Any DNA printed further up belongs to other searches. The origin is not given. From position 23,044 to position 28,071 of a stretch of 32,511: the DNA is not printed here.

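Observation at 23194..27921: Giant protein has a nested repeat architecture: two modules, three ~195-aa super-repeats and 14 GN.LA..IL motifs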

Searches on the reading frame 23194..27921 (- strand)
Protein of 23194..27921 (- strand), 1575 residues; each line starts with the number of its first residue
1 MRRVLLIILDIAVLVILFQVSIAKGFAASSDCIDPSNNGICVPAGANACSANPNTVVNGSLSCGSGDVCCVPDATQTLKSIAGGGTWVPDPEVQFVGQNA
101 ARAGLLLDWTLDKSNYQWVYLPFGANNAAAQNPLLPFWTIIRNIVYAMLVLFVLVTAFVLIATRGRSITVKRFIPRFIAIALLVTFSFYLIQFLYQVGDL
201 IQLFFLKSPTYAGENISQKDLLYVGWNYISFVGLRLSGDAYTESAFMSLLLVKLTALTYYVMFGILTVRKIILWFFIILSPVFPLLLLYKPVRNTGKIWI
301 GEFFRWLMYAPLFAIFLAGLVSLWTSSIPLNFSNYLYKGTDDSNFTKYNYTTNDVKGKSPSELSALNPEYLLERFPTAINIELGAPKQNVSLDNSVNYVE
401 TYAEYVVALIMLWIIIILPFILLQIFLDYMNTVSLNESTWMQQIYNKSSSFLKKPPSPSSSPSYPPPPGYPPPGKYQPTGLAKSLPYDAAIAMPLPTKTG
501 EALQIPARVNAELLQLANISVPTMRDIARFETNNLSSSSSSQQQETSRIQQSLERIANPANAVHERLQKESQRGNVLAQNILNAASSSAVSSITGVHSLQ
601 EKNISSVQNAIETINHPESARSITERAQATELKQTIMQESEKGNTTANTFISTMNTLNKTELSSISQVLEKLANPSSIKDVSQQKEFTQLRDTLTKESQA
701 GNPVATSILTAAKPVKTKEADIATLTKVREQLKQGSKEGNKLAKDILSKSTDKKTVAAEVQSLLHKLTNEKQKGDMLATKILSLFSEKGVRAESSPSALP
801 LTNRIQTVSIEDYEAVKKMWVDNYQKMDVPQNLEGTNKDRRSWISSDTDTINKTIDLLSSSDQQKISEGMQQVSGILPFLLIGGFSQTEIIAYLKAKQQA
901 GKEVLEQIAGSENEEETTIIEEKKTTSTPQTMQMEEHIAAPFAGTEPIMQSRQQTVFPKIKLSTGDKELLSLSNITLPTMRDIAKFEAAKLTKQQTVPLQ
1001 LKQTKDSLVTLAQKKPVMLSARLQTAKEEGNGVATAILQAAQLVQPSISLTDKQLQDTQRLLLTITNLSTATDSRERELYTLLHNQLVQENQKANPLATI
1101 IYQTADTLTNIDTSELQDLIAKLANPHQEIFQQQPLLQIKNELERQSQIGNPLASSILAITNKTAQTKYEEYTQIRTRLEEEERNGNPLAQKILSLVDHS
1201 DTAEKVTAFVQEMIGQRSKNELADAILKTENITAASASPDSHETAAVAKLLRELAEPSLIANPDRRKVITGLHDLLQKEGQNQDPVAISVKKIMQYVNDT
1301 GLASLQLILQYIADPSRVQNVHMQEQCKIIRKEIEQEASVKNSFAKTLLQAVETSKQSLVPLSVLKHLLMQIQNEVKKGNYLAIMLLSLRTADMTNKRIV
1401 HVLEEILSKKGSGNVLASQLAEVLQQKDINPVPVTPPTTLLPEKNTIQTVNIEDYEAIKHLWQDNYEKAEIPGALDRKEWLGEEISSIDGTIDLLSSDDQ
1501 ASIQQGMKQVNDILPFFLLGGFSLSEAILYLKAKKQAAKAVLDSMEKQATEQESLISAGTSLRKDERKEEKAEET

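Call 6: search_protein_families(library=pfam, proteins=[window:23194-27921:-], max_evalue=0.1)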
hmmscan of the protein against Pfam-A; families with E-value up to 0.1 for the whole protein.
window:23194-27921:- (1575 aa): 0 families

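Call 10: search_protein_families(library=ncbifam, proteins=[window:23194-27921:-], max_evalue=1)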
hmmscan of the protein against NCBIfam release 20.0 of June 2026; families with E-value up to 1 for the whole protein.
window:23194-27921:- (1575 aa): 2 families
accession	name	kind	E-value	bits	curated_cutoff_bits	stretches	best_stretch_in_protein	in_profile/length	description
NF041739.1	ArtH_Nterm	subfamily_domain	0.023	14.3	55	1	395-432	23-60/61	archaeosortase H N-terminal-like domain-containing protein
NF041485.2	spor_mat_CgeC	equivalog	0.19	11.9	110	0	1054-1137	11-93/101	spore maturation protein CgeC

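Call 11: find_homologous_proteins(query=window:23194-27921:-)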
Query window:23194-27921:- (1575 aa): 232 proteins with E <= 0.001 among 8000 candidates; the best 120 are listed.
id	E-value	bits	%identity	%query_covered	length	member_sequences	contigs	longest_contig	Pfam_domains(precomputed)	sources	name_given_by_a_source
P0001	0.0e+0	3427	100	100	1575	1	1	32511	-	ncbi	-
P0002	0.0e+0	1211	42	48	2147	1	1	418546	-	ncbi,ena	-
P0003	0.0e+0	1169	35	71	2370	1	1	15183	-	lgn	-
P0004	0.0e+0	1051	42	40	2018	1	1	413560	-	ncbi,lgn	-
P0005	0.0e+0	1037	56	57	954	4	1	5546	-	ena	-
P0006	0.0e+0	1020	41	44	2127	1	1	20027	-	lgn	-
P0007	0.0e+0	1013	36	65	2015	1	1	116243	-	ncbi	-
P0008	7.0e-296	1003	47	32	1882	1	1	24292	-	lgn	-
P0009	5.8e-292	990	41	61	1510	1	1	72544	-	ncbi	-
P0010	3.4e-289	981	37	73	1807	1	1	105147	-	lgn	-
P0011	9.5e-288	976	39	66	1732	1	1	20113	-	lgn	-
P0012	1.3e-284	966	51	58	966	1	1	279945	-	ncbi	-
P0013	6.2e-284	964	32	82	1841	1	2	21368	-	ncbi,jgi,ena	-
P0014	7.8e-280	950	37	74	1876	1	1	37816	-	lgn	-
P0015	2.1e-279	949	39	47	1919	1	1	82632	-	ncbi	-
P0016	2.5e-278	945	39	71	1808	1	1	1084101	-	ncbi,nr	ncbi:MAG: hypothetical protein KatS3mg089_0203 [Patescibacteria group bacterium]|nr:MAG: hypothetica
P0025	8.2e-266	903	39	61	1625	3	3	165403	PF04610.20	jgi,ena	-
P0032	1.7e-258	879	33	73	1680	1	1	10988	-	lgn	-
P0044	1.1e-246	840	40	74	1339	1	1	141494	PF19590.5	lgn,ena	-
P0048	9.0e-241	821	39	70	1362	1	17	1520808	PF04610.20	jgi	jgi:hypothetical protein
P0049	2.7e-240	819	37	74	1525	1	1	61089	-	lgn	-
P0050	4.1e-240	818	37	73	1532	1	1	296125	-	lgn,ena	-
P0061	5.9e-232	791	38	73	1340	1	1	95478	PF04610.20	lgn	-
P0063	2.4e-231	789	35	19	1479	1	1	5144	PF19590.5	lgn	-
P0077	6.2e-221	755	41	46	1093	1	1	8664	-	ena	-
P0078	1.2e-220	754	40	61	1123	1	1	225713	-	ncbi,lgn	-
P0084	5.5e-218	745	43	37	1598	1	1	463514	PF00668.26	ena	-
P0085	8.6e-218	744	37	70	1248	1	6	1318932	PF17969.7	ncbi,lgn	-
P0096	2.1e-215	736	35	65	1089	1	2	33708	-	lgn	-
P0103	8.1e-213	728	37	58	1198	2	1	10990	-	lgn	-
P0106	5.0e-211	722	40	66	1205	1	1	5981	PF19590.5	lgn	-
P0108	4.0e-209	716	29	32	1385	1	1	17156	PF19590.5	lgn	-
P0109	4.9e-209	715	53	23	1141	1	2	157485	-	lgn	-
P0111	8.1e-209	715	36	61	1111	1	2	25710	-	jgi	-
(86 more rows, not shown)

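Call 22: search_protein_families(library=pfam, proteins=[P0025, P0048, P0061, P0044, P0063, P0106, P0108], max_evalue=0.01)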
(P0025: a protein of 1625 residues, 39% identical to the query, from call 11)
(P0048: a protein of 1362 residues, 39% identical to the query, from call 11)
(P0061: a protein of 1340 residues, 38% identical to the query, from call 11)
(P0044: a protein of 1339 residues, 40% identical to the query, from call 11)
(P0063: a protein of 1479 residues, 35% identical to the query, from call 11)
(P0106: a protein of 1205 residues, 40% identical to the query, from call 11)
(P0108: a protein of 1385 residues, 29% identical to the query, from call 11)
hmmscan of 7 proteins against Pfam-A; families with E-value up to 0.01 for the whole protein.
P0025 (1625 aa): 1 family
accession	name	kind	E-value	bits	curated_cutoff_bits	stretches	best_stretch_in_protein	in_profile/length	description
PF04610.19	TrbL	-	2.7e-06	27.8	25.9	1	111-274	6-176/215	TrbL/VirB6 plasmid conjugal transfer protein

P0048 (1362 aa): 2 families
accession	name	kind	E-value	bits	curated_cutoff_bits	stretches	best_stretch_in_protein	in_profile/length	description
PF04610.19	TrbL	-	2.4e-05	24.6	25.9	1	116-303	4-178/215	TrbL/VirB6 plasmid conjugal transfer protein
PF13288.12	DXPR_C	-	0.00056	20.6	27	0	569-630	47-107/115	DXP reductoisomerase C-terminal domain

P0061 (1340 aa): 1 family
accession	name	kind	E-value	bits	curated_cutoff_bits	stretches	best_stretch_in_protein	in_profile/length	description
PF04610.19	TrbL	-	4.4e-06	27.1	25.9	1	114-275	5-174/215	TrbL/VirB6 plasmid conjugal transfer protein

P0044 (1339 aa): 0 families

P0063 (1479 aa): 0 families

P0106 (1205 aa): 1 family
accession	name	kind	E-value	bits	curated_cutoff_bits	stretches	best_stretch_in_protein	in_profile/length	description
PF04610.19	TrbL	-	0.0011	19.2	25.9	1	104-278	2-178/215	TrbL/VirB6 plasmid conjugal transfer protein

P0108 (1385 aa): 0 families

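Call 33: find_encoding_contigs(protein=P0016, flank=10000, max_places=1)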
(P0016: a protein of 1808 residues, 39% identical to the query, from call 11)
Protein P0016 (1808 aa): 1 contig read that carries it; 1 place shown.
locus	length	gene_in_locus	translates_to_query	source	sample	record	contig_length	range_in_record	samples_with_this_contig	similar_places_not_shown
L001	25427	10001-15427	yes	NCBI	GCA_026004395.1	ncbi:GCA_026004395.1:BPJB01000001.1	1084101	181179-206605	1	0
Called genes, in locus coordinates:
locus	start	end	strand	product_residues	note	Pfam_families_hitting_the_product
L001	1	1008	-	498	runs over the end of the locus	PF27757:Competence-induced_Ccs4_N (faint), PF02366:PMT, PF13231:PMT_2 (weak)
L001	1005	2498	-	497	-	-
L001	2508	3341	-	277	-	PF01026:TatD_DNase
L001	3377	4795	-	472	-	PF00133:tRNA-synt_1, PF01921:tRNA-synt_1f (faint), PF09334:tRNA-synt_1g, PF00133:tRNA-synt_1, PF01406:tRNA-synt_1e (weak)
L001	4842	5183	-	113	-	-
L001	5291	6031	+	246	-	PF03444:WHD_HrcA (weak), PF01628:HrcA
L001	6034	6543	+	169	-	PF01025:GrpE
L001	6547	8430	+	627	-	PF00012:HSP70, PF06723:MreB_Mbl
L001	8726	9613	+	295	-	PF00226:DnaJ, PF01556:DnaJ_C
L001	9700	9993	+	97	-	-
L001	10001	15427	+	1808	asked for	-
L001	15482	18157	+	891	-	PF02861:Clp_N, PF13191:AAA_16 (weak), PF00004:AAA, PF17871:AAA_lid_9, PF00004:AAA, PF07724:AAA_2, PF07728:AAA_5, PF10431:ClpB_D2-small, +8 more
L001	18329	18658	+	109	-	-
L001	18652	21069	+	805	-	PF13191:AAA_16 (faint), PF17871:AAA_lid_9 (weak), PF00158:Sigma54_activat (weak), PF00004:AAA (weak), PF07724:AAA_2, PF07728:AAA_5, PF10431:ClpB_D2-small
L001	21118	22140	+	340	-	PF13519:VWA_2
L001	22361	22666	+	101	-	PF01371:Trp_repressor, PF13384:HTH_23 (weak)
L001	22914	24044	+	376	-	PF08529:NusA_N, PF13184:KH_NusA_1st, PF26594:KH_NusA_2nd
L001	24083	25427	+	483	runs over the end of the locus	PF00009:GTP_EFTU, PF00071:Ras (weak), PF00350:Dynamin_N (faint), PF01926:MMR_HSR1, PF22042:EF-G_D2, PF11987:IF-2, PF03144:GTP_EFTU_D2 (weak)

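Call 34: find_encoding_contigs(protein=P0048, flank=10000, max_places=1)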
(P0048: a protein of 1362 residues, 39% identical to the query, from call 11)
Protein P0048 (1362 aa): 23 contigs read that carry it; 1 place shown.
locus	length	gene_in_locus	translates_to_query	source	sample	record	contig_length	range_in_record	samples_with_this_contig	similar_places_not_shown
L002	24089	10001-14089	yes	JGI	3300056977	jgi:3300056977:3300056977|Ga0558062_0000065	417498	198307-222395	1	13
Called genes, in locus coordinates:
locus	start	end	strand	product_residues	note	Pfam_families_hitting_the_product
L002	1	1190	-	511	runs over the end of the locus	-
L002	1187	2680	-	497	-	PF13632:Glyco_trans_2_3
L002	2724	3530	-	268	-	PF01026:TatD_DNase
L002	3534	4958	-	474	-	PF00133:tRNA-synt_1, PF01406:tRNA-synt_1e (weak), PF09334:tRNA-synt_1g, PF00133:tRNA-synt_1, PF01406:tRNA-synt_1e (weak)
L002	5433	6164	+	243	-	PF03444:WHD_HrcA (weak), PF01628:HrcA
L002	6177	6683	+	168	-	PF01025:GrpE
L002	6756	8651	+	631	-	PF00012:HSP70, PF06723:MreB_Mbl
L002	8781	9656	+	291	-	PF00226:DnaJ, PF01556:DnaJ_C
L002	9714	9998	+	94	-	PF18895:T4SS_pilin (weak)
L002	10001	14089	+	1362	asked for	PF04610:TrbL (weak)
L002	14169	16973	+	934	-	PF02861:Clp_N, PF13191:AAA_16 (weak), PF00004:AAA, PF17871:AAA_lid_9, PF00004:AAA, PF07724:AAA_2, PF07728:AAA_5, PF10431:ClpB_D2-small, +7 more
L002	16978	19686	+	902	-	PF09471:Peptidase_M64 (faint)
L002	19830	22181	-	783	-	-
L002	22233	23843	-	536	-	-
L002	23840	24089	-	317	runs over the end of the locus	PF13624:SurA_N_3 (weak)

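Call 35: find_encoding_contigs(protein=P0085, flank=10000, max_places=1)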
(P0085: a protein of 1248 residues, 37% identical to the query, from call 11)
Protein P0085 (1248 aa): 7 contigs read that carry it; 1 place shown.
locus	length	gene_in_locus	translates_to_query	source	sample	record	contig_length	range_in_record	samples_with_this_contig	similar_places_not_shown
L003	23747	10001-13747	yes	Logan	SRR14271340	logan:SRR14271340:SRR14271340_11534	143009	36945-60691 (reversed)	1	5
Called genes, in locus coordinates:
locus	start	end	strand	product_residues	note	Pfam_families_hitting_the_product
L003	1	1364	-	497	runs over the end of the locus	PF13632:Glyco_trans_2_3 (weak)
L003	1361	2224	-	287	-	PF01026:TatD_DNase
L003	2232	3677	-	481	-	PF00133:tRNA-synt_1, PF01921:tRNA-synt_1f (faint), PF09334:tRNA-synt_1g, PF00133:tRNA-synt_1, PF01406:tRNA-synt_1e, PF19303:Anticodon_3, PF08264:Anticodon_1 (faint)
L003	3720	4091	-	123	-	-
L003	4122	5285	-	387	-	PF18895:T4SS_pilin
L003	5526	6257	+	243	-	PF01628:HrcA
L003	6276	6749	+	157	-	PF01025:GrpE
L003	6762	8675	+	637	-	PF00012:HSP70, PF06723:MreB_Mbl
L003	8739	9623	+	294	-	PF00226:DnaJ, PF01556:DnaJ_C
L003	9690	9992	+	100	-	PF18895:T4SS_pilin (weak)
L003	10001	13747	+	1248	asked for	PF17969:Ldt_C (faint)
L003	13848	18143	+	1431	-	PF02861:Clp_N, PF23569:NBD_SMAX1 (weak), PF00004:AAA, PF17871:AAA_lid_9, PF00004:AAA, PF07724:AAA_2, PF07728:AAA_5, PF10431:ClpB_D2-small, +7 more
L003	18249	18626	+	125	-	-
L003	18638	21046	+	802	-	PF13401:AAA_22 (faint), PF17871:AAA_lid_9, PF00158:Sigma54_activat (weak), PF00004:AAA, PF07724:AAA_2, PF07728:AAA_5, PF10431:ClpB_D2-small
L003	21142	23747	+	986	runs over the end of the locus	-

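Call 36: find_encoding_contigs(protein=P0012, flank=10000, max_places=1)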
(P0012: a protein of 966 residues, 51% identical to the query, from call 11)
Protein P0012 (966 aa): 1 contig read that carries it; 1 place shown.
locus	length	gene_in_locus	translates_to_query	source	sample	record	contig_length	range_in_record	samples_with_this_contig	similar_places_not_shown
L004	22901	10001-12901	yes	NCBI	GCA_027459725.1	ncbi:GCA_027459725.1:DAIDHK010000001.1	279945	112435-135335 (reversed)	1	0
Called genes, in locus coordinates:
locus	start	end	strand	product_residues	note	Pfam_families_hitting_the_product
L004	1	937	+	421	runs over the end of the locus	PF13683:rve_3 (faint), PF00665:rve (faint), PF22483:Mu-transpos_C_2, PF01695:IstB_IS21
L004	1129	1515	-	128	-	-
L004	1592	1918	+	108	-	-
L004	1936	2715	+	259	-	PF03444:WHD_HrcA (faint), PF01628:HrcA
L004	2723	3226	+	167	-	PF01025:GrpE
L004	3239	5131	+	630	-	PF00012:HSP70, PF06723:MreB_Mbl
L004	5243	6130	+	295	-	PF00226:DnaJ, PF01556:DnaJ_C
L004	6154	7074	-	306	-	PF04185:Phosphoesterase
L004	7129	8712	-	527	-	-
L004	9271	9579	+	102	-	-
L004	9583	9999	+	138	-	-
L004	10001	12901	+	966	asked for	-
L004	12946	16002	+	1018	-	PF02861:Clp_N, PF00004:AAA, PF23569:NBD_SMAX1, PF17871:AAA_lid_9, PF00004:AAA, PF07724:AAA_2, PF07728:AAA_5, PF10431:ClpB_D2-small, +6 more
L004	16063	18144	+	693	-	PF07504:FTP (weak), PF01447:Peptidase_M4, PF02868:Peptidase_M4_C, PF17210:SdrD_B (faint)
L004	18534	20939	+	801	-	PF00158:Sigma54_activat (faint), PF13191:AAA_16 (faint), PF00004:AAA (faint), PF17871:AAA_lid_9 (weak), PF07724:AAA_2, PF07728:AAA_5, PF10431:ClpB_D2-small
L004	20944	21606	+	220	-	-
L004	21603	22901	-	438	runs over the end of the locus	-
